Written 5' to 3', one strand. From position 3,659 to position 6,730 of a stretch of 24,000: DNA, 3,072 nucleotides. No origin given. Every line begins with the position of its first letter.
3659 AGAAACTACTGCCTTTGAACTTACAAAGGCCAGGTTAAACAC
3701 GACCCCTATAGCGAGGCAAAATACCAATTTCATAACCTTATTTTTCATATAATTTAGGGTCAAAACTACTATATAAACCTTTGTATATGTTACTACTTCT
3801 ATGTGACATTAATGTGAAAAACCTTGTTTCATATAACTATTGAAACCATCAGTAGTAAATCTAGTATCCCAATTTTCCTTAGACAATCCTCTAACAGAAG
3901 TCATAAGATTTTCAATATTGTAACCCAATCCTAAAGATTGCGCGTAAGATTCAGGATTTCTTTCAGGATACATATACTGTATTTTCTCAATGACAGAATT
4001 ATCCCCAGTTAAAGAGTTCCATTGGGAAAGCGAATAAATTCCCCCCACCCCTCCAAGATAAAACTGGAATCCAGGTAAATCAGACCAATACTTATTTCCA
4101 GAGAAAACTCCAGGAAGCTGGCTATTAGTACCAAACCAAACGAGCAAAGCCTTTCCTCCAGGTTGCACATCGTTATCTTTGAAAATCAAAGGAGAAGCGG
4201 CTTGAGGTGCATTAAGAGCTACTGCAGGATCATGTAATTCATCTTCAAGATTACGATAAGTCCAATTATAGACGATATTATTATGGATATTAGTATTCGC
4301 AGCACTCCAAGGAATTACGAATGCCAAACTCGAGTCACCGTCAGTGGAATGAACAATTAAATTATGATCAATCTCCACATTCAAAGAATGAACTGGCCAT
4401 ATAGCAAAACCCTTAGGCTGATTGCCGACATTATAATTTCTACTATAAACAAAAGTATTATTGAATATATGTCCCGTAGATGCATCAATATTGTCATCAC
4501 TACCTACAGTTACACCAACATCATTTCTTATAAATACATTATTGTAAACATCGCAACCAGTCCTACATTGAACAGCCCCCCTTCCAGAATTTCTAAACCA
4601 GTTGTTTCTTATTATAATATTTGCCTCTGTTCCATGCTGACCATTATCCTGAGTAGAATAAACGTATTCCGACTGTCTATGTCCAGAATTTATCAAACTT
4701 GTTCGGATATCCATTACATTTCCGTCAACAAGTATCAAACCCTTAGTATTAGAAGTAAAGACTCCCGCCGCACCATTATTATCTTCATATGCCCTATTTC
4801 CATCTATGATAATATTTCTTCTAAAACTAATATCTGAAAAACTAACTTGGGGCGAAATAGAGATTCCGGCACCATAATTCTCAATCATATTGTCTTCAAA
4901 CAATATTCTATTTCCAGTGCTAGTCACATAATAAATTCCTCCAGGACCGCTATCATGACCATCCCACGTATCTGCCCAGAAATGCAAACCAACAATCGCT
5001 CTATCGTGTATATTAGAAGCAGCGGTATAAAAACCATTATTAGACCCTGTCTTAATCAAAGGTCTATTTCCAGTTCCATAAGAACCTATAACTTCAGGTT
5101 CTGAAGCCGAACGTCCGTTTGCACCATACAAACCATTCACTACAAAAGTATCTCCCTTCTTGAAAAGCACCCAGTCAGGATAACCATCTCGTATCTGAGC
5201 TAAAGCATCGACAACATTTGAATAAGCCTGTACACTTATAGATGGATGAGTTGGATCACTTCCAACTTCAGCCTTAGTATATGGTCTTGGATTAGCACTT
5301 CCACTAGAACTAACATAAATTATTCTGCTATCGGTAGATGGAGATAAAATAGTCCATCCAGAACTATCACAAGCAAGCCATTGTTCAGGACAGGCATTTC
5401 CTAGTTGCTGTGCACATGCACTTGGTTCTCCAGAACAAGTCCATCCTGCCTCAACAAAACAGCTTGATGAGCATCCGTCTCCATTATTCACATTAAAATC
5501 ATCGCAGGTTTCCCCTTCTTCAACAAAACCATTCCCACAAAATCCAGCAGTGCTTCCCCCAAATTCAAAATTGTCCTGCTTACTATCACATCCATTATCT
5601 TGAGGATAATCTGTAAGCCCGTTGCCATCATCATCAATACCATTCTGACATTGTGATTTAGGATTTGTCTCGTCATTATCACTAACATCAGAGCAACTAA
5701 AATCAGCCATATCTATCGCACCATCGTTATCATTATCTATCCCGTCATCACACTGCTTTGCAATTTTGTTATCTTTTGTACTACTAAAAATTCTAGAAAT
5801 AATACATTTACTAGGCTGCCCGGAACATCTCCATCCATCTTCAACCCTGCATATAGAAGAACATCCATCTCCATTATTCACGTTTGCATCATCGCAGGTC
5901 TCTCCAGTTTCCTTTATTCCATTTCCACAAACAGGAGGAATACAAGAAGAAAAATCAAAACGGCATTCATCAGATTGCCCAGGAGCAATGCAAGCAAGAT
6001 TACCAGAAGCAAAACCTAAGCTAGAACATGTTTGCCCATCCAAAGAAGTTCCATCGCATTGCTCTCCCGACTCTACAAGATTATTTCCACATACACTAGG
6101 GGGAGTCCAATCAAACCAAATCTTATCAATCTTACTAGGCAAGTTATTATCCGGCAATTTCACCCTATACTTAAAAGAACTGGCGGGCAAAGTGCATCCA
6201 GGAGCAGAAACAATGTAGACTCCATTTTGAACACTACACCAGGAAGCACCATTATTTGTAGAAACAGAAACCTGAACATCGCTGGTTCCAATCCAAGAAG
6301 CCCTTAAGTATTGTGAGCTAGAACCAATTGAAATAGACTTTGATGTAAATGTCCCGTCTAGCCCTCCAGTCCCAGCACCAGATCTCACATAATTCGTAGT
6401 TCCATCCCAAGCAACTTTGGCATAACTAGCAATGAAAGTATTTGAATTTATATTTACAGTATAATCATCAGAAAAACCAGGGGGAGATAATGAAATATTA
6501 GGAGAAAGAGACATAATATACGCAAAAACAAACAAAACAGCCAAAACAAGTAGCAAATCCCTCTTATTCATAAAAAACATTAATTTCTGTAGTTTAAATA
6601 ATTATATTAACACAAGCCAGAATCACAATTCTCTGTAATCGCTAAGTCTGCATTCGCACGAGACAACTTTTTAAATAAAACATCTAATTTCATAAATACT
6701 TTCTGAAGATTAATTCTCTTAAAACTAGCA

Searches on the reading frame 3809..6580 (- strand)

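Call 11: search_protein_families(library=pfam, proteins=[window:3809-6580:-], max_evalue=0.001)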
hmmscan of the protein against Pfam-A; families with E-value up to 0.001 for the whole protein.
window:3809-6580:- (923 aa): 1 family
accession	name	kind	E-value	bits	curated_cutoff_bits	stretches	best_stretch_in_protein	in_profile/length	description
PF13948.11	DUF4215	-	6.6e-07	30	27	1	206-244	10-46/47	Domain of unknown function (DUF4215)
